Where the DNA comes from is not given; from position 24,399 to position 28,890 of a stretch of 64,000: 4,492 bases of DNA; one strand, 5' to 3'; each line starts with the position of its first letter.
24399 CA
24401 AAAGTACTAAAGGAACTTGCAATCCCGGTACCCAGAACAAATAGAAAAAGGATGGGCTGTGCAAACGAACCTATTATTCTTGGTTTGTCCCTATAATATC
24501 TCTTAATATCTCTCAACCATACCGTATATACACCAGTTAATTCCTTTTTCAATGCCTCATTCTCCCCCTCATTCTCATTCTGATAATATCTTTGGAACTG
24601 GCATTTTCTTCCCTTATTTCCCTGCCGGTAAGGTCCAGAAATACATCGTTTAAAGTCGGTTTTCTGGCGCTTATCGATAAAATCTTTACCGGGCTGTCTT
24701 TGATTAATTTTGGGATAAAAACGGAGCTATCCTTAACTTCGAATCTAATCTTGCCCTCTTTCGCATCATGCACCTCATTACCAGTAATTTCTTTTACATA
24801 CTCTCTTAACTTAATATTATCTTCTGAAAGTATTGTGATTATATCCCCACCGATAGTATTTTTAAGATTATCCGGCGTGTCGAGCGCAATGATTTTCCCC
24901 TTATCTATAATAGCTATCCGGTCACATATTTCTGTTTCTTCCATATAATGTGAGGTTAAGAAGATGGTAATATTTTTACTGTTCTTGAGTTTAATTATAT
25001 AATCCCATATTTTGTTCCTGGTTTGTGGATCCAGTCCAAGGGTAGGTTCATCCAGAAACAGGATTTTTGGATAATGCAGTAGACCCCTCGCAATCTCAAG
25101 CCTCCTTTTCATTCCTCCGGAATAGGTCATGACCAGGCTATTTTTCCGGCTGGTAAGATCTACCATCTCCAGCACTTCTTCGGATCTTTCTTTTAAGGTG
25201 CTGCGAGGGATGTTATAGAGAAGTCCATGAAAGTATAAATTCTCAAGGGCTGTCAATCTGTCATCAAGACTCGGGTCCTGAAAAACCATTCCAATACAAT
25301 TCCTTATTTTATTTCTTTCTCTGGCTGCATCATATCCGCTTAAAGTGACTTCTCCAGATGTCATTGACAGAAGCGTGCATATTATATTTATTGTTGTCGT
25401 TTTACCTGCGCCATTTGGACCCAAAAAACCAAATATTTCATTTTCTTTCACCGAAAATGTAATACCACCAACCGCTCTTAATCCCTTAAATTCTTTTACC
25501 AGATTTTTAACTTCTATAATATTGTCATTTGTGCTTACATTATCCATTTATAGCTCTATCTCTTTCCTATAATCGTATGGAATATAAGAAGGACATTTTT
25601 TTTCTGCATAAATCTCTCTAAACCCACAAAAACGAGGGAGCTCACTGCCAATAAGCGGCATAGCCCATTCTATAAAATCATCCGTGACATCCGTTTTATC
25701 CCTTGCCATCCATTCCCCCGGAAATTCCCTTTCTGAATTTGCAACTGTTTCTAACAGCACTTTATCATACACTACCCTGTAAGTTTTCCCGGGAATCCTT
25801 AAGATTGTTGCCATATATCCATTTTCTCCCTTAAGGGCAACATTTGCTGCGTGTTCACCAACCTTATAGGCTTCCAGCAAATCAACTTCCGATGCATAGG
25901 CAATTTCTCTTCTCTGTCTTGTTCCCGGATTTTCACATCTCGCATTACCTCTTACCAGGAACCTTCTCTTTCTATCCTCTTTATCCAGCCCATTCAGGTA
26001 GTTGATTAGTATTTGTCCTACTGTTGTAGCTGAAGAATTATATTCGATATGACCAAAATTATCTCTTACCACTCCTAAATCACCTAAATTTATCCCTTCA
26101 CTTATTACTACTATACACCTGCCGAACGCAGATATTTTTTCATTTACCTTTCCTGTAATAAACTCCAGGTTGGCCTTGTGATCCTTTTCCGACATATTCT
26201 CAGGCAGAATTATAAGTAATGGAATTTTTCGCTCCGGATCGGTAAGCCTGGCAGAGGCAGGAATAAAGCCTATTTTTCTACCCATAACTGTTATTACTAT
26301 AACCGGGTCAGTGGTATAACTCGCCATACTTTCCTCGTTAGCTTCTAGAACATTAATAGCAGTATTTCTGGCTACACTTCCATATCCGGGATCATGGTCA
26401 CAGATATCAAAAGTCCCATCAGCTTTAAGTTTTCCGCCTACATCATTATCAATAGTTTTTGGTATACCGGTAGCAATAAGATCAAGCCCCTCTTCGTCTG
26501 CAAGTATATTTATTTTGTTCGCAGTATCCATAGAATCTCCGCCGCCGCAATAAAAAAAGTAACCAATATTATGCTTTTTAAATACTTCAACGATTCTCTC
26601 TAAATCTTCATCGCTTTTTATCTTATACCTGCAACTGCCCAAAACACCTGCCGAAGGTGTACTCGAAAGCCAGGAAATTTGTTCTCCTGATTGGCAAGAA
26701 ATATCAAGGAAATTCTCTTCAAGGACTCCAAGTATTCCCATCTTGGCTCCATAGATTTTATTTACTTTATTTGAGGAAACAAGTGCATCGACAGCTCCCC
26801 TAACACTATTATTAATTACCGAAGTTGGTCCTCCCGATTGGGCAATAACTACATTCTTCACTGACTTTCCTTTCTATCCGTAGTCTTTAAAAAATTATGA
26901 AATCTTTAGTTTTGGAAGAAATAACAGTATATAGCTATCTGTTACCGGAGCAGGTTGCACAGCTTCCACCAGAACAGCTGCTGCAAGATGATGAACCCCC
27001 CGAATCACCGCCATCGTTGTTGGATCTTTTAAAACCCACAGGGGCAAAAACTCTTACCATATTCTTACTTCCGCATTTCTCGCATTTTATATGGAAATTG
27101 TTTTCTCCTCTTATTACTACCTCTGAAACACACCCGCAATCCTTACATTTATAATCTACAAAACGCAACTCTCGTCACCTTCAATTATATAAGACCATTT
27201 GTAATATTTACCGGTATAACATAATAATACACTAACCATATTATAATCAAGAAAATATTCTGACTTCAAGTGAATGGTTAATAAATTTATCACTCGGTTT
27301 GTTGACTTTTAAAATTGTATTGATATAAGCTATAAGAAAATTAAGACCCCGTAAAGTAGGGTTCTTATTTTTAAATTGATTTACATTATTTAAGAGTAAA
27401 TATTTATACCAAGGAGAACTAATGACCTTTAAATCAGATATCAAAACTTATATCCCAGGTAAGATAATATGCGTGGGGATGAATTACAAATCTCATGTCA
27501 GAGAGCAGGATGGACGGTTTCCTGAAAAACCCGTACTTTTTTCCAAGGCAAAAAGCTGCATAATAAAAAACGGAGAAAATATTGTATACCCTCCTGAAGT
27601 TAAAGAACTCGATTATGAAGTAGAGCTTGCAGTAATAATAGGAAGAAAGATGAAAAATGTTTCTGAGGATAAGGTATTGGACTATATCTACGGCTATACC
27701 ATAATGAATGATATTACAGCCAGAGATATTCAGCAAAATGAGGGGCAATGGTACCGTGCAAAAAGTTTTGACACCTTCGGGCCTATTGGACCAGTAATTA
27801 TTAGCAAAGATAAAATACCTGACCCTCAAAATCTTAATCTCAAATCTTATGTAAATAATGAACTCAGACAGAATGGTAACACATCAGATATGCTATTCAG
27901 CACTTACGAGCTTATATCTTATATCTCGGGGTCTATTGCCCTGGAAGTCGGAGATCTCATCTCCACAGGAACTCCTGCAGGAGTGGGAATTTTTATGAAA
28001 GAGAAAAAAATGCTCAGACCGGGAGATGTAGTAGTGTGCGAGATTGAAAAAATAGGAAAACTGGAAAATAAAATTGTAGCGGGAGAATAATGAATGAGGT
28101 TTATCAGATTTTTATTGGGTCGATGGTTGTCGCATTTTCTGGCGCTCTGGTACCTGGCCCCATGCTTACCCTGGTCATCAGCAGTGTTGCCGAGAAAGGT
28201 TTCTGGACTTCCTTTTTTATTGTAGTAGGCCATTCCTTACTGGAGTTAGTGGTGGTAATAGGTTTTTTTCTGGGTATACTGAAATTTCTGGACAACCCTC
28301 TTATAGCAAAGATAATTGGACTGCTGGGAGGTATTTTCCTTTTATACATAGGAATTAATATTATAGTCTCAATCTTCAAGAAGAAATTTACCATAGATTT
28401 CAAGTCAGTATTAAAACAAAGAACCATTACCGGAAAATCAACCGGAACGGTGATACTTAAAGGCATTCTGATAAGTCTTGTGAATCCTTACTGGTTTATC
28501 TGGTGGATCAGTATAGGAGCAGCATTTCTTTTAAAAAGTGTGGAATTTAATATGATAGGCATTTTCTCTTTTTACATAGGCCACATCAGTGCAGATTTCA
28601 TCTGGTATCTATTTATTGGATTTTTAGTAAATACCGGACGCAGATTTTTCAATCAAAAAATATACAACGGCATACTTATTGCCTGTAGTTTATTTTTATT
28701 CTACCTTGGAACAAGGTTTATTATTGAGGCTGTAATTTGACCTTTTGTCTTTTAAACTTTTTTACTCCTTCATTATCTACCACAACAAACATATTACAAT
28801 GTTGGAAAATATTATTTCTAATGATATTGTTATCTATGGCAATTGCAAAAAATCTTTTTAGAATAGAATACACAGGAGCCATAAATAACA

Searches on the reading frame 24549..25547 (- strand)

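Call 8: search_protein_families(library=pfam, max_evalue=0.000001, proteins=[window:24549-25547:-])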
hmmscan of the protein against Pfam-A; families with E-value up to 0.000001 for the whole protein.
window:24549-25547:- (332 aa): 3 families
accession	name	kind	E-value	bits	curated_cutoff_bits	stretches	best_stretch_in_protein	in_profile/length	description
PF00005.33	ABC_tran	-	3.2e-33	115.7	25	1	28-169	3-136/137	ABC transporter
PF13304.12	AAA_21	-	1.1e-09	39.3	27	0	143-200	239-298/304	AAA domain, putative AbiEii toxin, Type IV TA system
PF13732.12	DrrA1-3_C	-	4e-07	31.1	27.4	0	224-306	2-80/81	ATP-binding protein DrrA1-3-like, C-terminal domain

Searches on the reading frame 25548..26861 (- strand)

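Call 8: search_protein_families(library=pfam, max_evalue=0.000001, proteins=[window:25548-26861:-])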
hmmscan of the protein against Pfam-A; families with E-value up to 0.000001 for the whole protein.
window:25548-26861:- (437 aa): 1 family
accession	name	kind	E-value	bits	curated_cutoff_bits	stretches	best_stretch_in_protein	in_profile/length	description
PF00365.25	PFK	-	9.8e-31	107.6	30.9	1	3-277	1-228/277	Phosphofructokinase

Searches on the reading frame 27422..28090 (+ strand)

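Call 8: search_protein_families(library=pfam, max_evalue=0.000001, proteins=[window:27422-28090:+])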
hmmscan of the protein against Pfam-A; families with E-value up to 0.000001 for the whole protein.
window:27422-28090:+ (222 aa): 1 family
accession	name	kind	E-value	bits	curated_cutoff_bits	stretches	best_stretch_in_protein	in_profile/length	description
PF01557.24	FAA_hydrolase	-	4e-75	252.6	23.9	1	14-219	1-214/214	Fumarylacetoacetate (FAA) hydrolase C-terminal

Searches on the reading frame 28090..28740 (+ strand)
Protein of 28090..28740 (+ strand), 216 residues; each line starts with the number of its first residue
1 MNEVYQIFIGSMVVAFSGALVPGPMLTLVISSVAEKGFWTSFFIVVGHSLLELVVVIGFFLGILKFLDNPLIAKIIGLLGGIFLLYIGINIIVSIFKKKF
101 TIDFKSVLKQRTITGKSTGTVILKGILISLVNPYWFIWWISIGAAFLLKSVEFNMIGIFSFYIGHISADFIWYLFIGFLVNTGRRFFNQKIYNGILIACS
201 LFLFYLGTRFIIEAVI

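Call 8: search_protein_families(library=pfam, max_evalue=0.000001, proteins=[window:28090-28740:+])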
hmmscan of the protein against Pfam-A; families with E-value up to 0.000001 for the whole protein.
window:28090-28740:+ (216 aa): 1 family
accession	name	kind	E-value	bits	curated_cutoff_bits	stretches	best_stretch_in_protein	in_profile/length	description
PF01810.24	LysE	-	2.3e-32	112.5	25.6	1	17-213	2-192/193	LysE type translocator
